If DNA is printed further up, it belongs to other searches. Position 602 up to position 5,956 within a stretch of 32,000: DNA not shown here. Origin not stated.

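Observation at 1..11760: Head-to-tail array of four lectin-headed T9SS adhesin paralogs in graded states: intact, frameshifted and decayed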

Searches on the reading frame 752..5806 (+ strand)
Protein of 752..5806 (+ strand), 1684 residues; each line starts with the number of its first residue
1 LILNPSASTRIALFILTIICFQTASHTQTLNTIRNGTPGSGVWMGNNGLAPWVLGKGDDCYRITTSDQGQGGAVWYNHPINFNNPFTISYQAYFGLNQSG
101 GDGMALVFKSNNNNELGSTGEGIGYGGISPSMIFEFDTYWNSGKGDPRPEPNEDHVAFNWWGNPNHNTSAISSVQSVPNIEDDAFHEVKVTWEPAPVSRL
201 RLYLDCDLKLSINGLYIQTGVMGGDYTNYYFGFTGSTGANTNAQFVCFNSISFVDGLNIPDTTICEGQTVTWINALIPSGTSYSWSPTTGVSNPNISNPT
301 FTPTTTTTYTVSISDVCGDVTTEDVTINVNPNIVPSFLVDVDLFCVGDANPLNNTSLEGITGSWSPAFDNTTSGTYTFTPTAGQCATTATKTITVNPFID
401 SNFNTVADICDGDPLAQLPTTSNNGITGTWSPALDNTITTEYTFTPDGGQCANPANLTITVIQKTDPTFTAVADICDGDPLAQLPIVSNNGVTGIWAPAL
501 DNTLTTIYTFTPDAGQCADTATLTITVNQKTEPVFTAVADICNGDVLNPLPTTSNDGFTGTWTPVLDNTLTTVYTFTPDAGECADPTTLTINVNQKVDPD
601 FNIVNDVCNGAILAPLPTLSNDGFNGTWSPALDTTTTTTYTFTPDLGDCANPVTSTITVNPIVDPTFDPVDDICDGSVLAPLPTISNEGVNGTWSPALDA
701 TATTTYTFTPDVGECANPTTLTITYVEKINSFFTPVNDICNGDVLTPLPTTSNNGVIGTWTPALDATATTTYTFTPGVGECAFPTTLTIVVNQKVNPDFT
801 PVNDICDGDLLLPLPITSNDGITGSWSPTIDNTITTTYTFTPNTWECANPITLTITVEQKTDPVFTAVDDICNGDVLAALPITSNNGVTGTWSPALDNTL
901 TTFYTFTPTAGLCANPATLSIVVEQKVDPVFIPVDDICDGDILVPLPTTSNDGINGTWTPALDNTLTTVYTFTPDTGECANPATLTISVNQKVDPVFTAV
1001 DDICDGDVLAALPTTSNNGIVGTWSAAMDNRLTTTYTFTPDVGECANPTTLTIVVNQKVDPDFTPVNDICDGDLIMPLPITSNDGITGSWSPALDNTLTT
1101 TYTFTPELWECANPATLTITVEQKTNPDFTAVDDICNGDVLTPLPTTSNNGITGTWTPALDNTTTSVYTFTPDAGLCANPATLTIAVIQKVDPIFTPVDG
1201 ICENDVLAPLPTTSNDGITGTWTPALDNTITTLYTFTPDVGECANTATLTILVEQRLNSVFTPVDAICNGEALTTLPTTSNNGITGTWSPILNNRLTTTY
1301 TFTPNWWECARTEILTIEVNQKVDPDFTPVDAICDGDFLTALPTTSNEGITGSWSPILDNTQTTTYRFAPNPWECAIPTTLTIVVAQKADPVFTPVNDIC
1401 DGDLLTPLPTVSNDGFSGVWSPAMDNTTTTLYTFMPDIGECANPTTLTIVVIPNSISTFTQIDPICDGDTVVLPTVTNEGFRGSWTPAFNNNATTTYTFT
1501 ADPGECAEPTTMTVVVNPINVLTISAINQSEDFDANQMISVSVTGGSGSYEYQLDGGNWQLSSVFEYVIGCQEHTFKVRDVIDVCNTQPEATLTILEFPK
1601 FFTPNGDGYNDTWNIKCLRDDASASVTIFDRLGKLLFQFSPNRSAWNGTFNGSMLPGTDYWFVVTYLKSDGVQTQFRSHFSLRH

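Call 7: search_protein_families(library=pfam, proteins=[window:752-5806:+], max_evalue=0.01)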
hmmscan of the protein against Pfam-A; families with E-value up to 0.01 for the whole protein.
window:752-5806:+ (1684 aa): 4 families
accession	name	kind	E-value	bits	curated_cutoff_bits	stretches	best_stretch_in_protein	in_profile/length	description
PF18483.9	Lectin_L-type_dom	-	8.7e-42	143.8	78.3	1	57-250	21-215/215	Legume lectin beta-barrel domain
PF13585.12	CHU_C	-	1.1e-15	57.9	27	1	1597-1670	2-75/86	CHU_C Type IX secretion signal domain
PF14653.11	IGFL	-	3.6e-09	37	25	0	928-965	13-50/83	Insulin growth factor-like family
PF00139.26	Lectin_legB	-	0.0051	16.8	26.3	0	62-246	32-229/250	Legume lectin domain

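Call 8: search_protein_families(library=ncbifam, proteins=[window:752-5806:+], max_evalue=0.01)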
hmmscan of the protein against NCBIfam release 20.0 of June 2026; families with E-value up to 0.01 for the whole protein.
window:752-5806:+ (1684 aa): 1 family
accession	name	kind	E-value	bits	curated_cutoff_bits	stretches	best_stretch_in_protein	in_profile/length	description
TIGR04131.1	Bac_Flav_CTERM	domain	8.1e-31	106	35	1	1597-1683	2-84/85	T9SS type B sorting domain-containing protein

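Call 16: find_encoding_contigs(protein=window:752-5806:+, flank=10000, max_places=10)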
Protein window:752-5806:+ (1684 aa): no gene with exactly this product is on record in the collection.
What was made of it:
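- Tried and rejected: The contig index returned nothing (call 16).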

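Call 26: find_homologous_proteins(query=window:752-5806:+, max_evalue=1e-20)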
Query window:752-5806:+ (1684 aa): 2971 proteins with E <= 1e-20 among 8000 candidates; the best 120 are listed.
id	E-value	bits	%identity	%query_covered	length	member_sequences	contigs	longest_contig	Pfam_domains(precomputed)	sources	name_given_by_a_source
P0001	0.0e+0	3405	55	85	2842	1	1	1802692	PF13585.13,PF25850.1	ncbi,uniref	ncbi:T9SS type B sorting domain-containing protein [Lacinutrix gracilariae]|uniref:T9SS type B sorti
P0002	0.0e+0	3218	93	77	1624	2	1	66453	PF13585.13,PF14653.12,PF18483.9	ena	-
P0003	0.0e+0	3203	92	77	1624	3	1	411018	PF13585.13,PF14653.12,PF18483.9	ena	-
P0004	0.0e+0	3200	92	77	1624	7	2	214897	PF13585.13,PF14653.12,PF18483.9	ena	-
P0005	0.0e+0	3113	92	75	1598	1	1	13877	PF13585.13,PF14653.12,PF18483.9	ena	-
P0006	0.0e+0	3041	53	74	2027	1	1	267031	PF14903.12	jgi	jgi:hypothetical protein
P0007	0.0e+0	2884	62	68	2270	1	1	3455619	PF18962.8,PF22947.3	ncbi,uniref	ncbi:T9SS type A sorting domain-containing protein [Flavobacterium sp. 25HG05S-40]|uniref:T9SS type 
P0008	0.0e+0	2786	94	79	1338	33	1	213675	PF14653.12,PF18483.9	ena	-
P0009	0.0e+0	2707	80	74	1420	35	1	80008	PF13585.13,PF18483.9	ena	-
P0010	0.0e+0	2702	66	84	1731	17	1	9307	PF21206.4,PF13585.13,PF18483.9,PF00139.27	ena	-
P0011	0.0e+0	2582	60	73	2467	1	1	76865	PF18962.8,PF22947.3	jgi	-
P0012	0.0e+0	2522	53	74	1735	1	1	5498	PF19406.6,PF13585.13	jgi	jgi:gliding motility-associated-like protein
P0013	0.0e+0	2455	73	74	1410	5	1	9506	PF13585.13,PF18483.9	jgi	jgi:gliding motility-associated-like protein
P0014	0.0e+0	2351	59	71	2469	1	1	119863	PF18962.8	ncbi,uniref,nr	ncbi:T9SS type A sorting domain-containing protein [Flavobacterium wongokense]|uniref:T9SS type A so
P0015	0.0e+0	2325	53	77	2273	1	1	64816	PF13585.13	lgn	-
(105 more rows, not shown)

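Call 27: find_encoding_contigs(protein=P0003, flank=10000, max_places=4)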
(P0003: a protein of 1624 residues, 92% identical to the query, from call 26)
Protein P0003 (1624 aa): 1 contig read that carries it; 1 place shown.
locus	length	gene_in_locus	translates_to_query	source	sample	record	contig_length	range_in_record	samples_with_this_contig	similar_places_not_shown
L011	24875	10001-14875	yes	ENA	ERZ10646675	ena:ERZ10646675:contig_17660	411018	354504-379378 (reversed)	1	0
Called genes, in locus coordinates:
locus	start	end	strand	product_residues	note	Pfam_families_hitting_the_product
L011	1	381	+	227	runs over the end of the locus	PF01127:Sdh_cyt (faint)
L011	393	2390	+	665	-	PF00890:FAD_binding_2, PF01266:DAO (faint), PF07992:Pyr_redox_2 (faint), PF02910:Succ_DH_flav_C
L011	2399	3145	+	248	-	PF13085:Fer2_3, PF12838:Fer4_7, PF13183:Fer4_8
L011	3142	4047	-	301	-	-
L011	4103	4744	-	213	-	PF13205:Big_5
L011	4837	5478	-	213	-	PF18912:DZR_2 (weak), PF00156:Pribosyltran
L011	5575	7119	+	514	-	PF28494:GlyRS_ins_1, PF00587:tRNA-synt_2b, PF03129:HGTP_anticodon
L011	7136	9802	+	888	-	PF19081:Ig_7, PF13585:CHU_C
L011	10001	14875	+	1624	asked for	PF18483:Lectin_L-type_dom, PF14653:IGFL (faint), PF13585:CHU_C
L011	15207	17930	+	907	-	PF18483:Lectin_L-type_dom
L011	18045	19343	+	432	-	PF13585:CHU_C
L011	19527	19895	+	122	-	-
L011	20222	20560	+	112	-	-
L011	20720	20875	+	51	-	-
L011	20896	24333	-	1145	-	-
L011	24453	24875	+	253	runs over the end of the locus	PF03372:Exo_endo_phos, PF14529:Exo_endo_phos_2 (faint)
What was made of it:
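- On T9SS type B CTD cargo (TIGR04131 / CHU_C): GlyRS lies upstream of gene X (call 27).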

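Call 28: find_encoding_contigs(protein=P0009, flank=10000, max_places=8)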
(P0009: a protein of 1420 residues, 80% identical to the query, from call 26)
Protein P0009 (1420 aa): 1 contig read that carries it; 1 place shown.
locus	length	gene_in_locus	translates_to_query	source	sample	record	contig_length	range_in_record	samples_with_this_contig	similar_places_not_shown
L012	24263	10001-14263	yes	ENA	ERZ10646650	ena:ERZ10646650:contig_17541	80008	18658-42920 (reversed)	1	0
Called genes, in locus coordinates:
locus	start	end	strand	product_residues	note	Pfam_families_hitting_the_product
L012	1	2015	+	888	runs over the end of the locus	PF19081:Ig_7, PF13585:CHU_C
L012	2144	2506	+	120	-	PF18483:Lectin_L-type_dom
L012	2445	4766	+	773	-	PF00139:Lectin_legB, PF18483:Lectin_L-type_dom, PF13585:CHU_C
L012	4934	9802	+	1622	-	PF18483:Lectin_L-type_dom, PF14653:IGFL (faint), PF13585:CHU_C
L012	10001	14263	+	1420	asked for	PF18483:Lectin_L-type_dom, PF13585:CHU_C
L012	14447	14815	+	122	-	-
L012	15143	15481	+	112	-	-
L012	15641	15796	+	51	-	-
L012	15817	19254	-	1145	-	-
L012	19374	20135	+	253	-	PF03372:Exo_endo_phos, PF14529:Exo_endo_phos_2 (faint)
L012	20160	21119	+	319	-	PF25450:Rab11-FIP3 (faint), PF02183:HALZ (weak), PF00691:OmpA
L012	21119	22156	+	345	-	PF00248:Aldo_ket_red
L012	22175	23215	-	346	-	PF21016:RlmN_N, PF04055:Radical_SAM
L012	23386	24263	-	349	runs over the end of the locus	PF02547:Queuosine_synth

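Call 60: search_protein_families(library=pfam, proteins=[L011:7136-9802:+], max_evalue=1)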
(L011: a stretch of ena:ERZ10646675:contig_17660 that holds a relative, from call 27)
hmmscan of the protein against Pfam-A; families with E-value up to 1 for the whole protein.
L011:7136-9802:+ (888 aa): 9 families
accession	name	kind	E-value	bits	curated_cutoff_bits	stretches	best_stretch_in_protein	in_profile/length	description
PF19081.6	Ig_7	-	1.5e-15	57.7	27.3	1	305-377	7-83/84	Ig-like domain CHU_C associated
PF13585.12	CHU_C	-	3.4e-15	56.4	27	1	801-876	2-76/86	CHU_C Type IX secretion signal domain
PF00059.27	Lectin_C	-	0.00032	21.8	22.6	1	197-263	39-98/107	Lectin C-type domain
PF13573.12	SprB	-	0.0016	18.5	28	1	744-762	17-35/37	SprB repeat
PF25354.1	Ig_NUP210_16th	-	0.012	15.5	27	1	600-628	9-38/72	NUP210-like, Ig-like domain 16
PF21302.3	Zn_ribbon_RlmA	-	0.061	13.8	27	0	507-520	14-27/44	RlmA, N-terminal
PF08534.16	Redoxin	-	0.067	13.4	26.6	0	406-444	12-49/148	Redoxin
PF09260.17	A_amylase_dom_C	-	0.16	12.7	24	1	738-783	15-62/90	Alpha-amylase, domain C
PF03925.18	SeqA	-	0.31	11.6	25.5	1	330-363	51-84/111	SeqA protein C-terminal domain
